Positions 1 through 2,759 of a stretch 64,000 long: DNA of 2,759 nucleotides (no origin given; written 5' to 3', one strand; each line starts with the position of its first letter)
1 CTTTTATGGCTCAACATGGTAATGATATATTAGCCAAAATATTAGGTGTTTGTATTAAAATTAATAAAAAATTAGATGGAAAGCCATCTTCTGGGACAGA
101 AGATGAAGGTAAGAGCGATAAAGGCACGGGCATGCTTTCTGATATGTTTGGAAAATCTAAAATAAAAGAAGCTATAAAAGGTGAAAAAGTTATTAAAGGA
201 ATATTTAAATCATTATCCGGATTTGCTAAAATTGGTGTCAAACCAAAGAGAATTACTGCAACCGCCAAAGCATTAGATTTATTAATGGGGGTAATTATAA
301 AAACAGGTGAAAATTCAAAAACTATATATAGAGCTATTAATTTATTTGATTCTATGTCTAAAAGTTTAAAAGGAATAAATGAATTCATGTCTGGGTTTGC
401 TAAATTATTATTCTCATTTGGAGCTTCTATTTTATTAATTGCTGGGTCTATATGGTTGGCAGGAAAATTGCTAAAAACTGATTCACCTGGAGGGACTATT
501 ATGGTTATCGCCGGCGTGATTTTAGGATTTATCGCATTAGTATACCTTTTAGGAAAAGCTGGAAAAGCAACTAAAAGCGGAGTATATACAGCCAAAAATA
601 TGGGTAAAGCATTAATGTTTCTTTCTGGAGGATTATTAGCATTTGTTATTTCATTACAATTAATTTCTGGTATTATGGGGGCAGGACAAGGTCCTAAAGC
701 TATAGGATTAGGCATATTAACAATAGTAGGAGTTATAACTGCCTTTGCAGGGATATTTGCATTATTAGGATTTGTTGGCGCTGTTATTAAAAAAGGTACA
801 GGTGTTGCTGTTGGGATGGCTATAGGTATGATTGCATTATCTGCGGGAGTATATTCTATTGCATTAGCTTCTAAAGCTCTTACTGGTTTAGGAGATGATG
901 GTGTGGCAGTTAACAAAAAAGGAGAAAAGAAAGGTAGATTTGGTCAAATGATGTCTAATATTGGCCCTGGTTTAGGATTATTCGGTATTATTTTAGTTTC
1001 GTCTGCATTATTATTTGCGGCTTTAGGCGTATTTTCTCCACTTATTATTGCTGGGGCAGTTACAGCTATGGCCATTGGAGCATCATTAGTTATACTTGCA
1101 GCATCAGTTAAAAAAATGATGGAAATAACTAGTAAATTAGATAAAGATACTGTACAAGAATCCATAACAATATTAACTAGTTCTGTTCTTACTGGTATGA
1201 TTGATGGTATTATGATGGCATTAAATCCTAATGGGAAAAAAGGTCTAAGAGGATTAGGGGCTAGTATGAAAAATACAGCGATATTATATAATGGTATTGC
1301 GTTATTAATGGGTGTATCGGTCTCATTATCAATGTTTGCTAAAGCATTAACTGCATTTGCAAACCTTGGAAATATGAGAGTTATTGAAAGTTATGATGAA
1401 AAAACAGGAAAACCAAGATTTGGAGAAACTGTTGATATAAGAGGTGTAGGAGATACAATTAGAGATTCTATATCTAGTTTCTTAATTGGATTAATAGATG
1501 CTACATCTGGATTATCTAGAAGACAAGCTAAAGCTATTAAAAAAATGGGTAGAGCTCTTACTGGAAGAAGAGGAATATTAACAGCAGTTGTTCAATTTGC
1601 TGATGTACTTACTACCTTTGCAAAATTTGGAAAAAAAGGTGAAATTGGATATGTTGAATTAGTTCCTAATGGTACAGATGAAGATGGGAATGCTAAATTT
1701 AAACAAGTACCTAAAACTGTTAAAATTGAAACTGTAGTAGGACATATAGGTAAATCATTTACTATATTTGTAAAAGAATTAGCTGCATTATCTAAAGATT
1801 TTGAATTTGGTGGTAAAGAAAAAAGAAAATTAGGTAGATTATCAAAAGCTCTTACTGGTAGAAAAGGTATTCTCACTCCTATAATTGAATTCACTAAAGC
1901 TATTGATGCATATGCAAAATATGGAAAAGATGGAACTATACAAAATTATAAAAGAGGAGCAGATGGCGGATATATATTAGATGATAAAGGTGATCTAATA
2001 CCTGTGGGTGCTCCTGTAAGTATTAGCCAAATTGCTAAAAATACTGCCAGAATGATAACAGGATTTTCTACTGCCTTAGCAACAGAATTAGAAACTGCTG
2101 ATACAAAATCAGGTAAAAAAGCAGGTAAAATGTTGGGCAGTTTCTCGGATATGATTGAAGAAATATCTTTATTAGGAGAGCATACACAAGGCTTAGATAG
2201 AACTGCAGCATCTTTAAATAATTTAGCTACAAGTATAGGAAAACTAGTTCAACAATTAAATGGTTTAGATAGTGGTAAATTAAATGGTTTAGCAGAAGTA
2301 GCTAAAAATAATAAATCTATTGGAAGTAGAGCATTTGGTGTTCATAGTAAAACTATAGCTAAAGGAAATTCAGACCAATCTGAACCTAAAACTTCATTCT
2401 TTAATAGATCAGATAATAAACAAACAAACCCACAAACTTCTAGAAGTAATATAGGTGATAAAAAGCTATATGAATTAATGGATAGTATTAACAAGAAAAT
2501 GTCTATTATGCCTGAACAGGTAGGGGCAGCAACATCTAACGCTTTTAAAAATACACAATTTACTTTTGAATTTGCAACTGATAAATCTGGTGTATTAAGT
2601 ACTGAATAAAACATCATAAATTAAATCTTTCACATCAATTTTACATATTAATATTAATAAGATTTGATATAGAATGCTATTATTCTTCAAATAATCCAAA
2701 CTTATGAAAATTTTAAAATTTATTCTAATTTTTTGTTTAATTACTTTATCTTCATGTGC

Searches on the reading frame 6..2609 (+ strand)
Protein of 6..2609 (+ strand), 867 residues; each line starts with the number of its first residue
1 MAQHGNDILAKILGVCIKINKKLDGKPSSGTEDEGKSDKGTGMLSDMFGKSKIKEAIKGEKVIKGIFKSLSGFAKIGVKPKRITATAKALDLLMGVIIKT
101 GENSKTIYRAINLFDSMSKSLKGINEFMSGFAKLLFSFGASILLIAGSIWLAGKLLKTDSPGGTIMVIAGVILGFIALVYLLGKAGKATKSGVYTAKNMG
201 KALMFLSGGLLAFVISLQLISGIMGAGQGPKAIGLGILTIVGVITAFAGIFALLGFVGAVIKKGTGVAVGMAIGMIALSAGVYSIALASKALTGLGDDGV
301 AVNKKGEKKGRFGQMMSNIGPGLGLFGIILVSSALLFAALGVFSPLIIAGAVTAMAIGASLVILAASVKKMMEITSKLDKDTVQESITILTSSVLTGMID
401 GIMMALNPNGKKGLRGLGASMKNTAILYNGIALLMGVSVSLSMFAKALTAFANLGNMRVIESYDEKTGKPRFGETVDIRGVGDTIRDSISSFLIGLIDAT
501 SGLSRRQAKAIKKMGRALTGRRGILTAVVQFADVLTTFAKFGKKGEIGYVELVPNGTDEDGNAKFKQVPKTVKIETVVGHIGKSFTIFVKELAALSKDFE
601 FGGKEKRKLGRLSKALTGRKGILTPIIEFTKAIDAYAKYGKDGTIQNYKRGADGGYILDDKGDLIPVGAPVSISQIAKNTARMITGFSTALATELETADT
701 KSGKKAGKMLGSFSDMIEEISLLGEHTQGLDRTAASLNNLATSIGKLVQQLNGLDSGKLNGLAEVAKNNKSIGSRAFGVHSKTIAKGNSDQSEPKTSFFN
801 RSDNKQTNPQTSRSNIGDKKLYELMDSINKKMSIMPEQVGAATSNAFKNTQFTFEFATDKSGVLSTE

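Call 47: search_protein_families(library=pfam, alignment_id=A3, max_evalue=0.0001)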
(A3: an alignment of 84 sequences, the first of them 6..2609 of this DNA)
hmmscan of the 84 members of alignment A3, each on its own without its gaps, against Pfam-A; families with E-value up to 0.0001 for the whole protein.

A. member 1, window:6-2609:+ (867 aa): 0 families

B. families by the number of members that match (of 84 scanned): 38 families (the first 25 are shown)
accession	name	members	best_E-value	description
PF00303.24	Thymidylat_synt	2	5.1e-94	Thymidylate synthase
PF15891.11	Nuc_deoxyri_tr2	2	5.3e-17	Nucleoside 2-deoxyribosyltransferase like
PF00293.34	NUDIX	2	3.2e-16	NUDIX domain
PF06745.19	ATPase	2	6.3e-06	KaiC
PF02562.22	PhoH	1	3.7e-56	PhoH-like protein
PF08010.17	Phage_30_3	1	1.7e-55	Bacteriophage protein GP30.3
PF07230.16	Portal_T4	1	1.2e-47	Bacteriophage T4-like portal protein (Gp20)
PF00521.26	DNA_topoisoIV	1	2.2e-37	DNA gyrase/topoisomerase IV, subunit A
PF21189.3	PHA02142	1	1.6e-32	PHA02142 OB-fold domain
PF06067.16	DUF932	1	6.2e-26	Domain of unknown function (DUF932)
PF01743.26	PolyA_pol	1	9.9e-24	Poly A polymerase head domain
PF02223.23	Thymidylate_kin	1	9.9e-22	Thymidylate kinase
PF09414.15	RNA_ligase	1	2.2e-21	RNA ligase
PF00154.27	RecA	1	1.6e-18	recA bacterial DNA recombination protein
PF00136.26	DNA_pol_B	1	2e-18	DNA polymerase family B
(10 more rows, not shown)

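Call 48: search_protein_families(library=phrogs, alignment_id=A3, max_evalue=0.00001)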
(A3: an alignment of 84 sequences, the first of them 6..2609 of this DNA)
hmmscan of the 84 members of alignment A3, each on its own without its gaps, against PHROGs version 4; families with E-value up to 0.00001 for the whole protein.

A. member 1, window:6-2609:+ (867 aa): 0 families

B. families by the number of members that match (of 84 scanned): 63 families (the first 25 are shown)
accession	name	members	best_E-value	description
phrog_160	-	2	3.5e-103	thymidylate synthase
phrog_5682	-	2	3.1e-52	thymidylate synthase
phrog_547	-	2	2.2e-38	phosphoesterase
phrog_24725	-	2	1.9e-33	-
phrog_1185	-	2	1.6e-16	nudix hydrolase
phrog_1198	-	2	1.5e-12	MutT/NUDIX hydrolase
phrog_10313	-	2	5.8e-10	nudix hydrolase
phrog_15528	-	2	7.6e-08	portal protein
phrog_2488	-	1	3.3e-105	DNA helicase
phrog_543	-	1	2.9e-101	DNA topoisomerase II large subunit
phrog_968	-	1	4.2e-68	RNA ligase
phrog_77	-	1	3e-65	SbcC-like subunit of palindrome specific endonuclease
phrog_170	-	1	7.9e-64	PhoH-like phosphate starvation-inducible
phrog_551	-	1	1.8e-61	DNA topoisomerase II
phrog_2244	-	1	7.1e-61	tRNA nucleotidyltransferase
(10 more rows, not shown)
